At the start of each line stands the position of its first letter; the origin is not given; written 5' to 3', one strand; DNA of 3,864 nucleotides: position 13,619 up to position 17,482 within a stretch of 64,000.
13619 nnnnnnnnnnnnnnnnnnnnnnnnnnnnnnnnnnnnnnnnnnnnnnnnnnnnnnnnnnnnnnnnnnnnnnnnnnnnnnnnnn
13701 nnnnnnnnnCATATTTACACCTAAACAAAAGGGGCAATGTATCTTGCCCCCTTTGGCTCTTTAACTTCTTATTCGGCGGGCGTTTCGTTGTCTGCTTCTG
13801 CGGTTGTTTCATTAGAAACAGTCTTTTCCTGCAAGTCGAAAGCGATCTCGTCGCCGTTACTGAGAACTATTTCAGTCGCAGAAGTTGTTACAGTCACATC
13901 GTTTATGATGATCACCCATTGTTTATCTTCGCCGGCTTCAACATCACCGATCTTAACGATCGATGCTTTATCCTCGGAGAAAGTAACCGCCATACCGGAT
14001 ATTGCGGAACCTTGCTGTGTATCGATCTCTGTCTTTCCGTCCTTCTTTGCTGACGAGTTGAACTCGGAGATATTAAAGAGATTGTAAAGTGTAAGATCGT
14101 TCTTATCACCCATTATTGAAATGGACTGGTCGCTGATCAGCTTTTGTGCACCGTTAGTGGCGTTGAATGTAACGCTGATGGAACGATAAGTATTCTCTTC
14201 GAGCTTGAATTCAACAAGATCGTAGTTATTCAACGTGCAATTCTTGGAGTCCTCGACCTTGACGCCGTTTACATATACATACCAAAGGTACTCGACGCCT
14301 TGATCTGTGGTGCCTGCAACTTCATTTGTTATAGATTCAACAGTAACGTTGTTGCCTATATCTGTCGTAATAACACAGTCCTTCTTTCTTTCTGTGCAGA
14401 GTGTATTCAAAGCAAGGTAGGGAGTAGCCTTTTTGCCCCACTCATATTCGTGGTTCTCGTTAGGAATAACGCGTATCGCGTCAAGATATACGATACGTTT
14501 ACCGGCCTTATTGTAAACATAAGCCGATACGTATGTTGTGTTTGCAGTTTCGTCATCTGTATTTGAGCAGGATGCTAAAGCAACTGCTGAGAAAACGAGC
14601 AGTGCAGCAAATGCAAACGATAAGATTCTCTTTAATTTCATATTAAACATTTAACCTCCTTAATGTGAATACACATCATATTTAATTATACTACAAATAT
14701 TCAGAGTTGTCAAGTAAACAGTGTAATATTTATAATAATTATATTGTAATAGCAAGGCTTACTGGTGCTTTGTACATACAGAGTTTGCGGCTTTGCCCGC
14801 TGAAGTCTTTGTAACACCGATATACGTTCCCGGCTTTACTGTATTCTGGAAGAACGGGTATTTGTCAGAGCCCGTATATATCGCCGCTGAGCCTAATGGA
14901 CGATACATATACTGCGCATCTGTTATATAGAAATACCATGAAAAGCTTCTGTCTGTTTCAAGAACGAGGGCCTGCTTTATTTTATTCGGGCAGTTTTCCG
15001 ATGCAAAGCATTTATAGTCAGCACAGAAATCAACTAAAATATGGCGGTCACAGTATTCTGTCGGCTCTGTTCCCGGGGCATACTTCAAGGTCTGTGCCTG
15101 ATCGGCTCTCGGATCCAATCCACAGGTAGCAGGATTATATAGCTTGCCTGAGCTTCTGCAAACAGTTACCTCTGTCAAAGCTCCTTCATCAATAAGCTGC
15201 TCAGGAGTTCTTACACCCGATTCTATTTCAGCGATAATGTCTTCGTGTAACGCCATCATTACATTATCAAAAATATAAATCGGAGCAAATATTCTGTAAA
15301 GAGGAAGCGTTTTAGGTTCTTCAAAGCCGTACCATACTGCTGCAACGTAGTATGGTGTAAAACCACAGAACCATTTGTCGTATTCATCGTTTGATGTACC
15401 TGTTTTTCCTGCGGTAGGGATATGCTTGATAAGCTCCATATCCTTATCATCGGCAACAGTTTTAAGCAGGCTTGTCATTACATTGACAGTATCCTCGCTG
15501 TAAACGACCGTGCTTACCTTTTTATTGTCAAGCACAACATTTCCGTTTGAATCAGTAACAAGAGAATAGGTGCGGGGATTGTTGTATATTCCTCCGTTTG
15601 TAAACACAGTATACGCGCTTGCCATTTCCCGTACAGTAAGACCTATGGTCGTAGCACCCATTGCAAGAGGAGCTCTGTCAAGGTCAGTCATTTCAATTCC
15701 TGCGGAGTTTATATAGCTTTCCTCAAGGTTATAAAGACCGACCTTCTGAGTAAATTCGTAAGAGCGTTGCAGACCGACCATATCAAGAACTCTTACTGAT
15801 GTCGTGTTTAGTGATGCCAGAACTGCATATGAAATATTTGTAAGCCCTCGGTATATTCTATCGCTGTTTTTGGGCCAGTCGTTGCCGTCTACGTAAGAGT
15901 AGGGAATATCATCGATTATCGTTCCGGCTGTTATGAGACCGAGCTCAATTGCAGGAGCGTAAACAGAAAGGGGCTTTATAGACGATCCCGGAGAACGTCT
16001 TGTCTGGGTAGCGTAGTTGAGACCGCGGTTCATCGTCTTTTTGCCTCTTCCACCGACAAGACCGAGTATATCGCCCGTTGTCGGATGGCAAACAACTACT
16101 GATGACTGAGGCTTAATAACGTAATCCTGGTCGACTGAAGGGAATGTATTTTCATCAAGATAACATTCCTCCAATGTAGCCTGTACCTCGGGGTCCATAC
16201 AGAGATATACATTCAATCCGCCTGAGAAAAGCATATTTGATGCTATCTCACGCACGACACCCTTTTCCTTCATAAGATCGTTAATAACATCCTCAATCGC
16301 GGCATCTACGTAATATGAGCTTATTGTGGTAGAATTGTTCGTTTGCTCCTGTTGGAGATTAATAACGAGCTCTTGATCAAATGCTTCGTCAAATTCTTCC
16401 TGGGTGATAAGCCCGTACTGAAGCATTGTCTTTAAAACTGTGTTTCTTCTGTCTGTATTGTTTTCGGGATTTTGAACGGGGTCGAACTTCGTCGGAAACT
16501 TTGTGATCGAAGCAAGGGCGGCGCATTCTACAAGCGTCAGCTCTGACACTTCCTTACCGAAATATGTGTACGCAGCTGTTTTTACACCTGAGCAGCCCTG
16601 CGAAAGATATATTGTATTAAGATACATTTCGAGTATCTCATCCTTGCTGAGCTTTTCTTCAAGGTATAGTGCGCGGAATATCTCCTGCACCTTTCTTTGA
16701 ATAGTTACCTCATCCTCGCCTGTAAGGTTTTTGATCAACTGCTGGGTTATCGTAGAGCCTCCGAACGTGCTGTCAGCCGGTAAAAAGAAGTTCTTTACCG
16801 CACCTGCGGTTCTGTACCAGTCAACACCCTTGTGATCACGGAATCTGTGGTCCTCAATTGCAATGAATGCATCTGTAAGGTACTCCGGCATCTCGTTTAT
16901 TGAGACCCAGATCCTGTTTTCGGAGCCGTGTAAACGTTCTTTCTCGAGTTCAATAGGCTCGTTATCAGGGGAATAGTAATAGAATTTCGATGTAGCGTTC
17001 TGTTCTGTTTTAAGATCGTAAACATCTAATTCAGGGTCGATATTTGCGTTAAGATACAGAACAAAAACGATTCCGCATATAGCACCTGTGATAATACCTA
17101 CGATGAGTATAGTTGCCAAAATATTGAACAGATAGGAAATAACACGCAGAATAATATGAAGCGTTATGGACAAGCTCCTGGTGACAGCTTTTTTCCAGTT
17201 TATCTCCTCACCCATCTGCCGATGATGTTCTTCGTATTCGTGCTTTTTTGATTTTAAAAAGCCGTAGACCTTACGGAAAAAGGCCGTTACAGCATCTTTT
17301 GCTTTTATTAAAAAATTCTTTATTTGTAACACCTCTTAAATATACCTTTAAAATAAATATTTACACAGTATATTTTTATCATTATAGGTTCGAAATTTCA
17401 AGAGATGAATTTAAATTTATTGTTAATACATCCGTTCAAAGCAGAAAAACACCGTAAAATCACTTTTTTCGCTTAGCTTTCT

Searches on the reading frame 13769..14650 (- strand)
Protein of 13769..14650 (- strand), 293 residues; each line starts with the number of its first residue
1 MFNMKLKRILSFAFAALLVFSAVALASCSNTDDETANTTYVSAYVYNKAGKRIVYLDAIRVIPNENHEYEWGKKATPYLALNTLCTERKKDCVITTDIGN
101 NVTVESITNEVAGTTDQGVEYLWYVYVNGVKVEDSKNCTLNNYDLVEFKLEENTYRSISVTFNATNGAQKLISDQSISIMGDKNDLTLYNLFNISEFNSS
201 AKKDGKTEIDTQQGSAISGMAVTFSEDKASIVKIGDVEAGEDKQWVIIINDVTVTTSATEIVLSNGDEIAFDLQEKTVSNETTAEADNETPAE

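Call 43: search_protein_families(library=pfam, proteins=[window:13769-14650:-], max_evalue=0.0001)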
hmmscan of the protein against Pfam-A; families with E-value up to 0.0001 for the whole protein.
window:13769-14650:- (293 aa): 1 family
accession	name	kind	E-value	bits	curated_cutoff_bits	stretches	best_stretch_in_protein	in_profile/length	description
PF14478.12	DUF4430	-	1.7e-07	32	23.8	0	231-274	26-71/72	Domain of unknown function (DUF4430)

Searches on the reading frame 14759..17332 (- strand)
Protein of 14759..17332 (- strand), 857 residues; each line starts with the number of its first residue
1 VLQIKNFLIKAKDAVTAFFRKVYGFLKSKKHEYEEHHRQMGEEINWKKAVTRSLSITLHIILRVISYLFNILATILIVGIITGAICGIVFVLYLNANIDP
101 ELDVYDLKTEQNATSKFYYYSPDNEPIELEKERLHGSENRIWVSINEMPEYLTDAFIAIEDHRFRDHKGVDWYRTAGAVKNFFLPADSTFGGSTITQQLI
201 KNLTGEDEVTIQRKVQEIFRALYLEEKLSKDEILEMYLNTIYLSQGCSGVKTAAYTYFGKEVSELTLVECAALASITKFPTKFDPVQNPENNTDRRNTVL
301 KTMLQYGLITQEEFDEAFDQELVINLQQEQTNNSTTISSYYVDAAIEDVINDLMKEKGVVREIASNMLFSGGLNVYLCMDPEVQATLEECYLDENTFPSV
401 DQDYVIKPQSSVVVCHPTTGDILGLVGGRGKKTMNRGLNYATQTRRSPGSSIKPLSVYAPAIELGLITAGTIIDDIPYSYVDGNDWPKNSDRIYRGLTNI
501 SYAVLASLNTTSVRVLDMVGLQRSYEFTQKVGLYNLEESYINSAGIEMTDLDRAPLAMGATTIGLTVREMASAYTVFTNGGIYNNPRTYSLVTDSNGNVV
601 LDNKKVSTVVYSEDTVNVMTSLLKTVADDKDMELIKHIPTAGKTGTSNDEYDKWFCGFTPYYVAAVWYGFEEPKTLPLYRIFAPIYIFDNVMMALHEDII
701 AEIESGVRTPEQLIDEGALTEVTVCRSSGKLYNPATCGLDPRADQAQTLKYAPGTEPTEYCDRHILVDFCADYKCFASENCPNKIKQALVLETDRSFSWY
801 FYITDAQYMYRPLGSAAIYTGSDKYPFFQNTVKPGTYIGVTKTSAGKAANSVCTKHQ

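Call 43: search_protein_families(library=pfam, proteins=[window:14759-17332:-], max_evalue=0.0001)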
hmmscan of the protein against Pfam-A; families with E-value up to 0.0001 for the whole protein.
window:14759-17332:- (857 aa): 2 families
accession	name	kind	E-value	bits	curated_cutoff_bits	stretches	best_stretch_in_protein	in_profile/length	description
PF00912.28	Transgly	-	6.1e-60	202.1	27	1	135-303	9-177/178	Transglycosylase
PF00905.27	Transpeptidase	-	3e-27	96.1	22.1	1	411-661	2-267/299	Penicillin binding protein transpeptidase domain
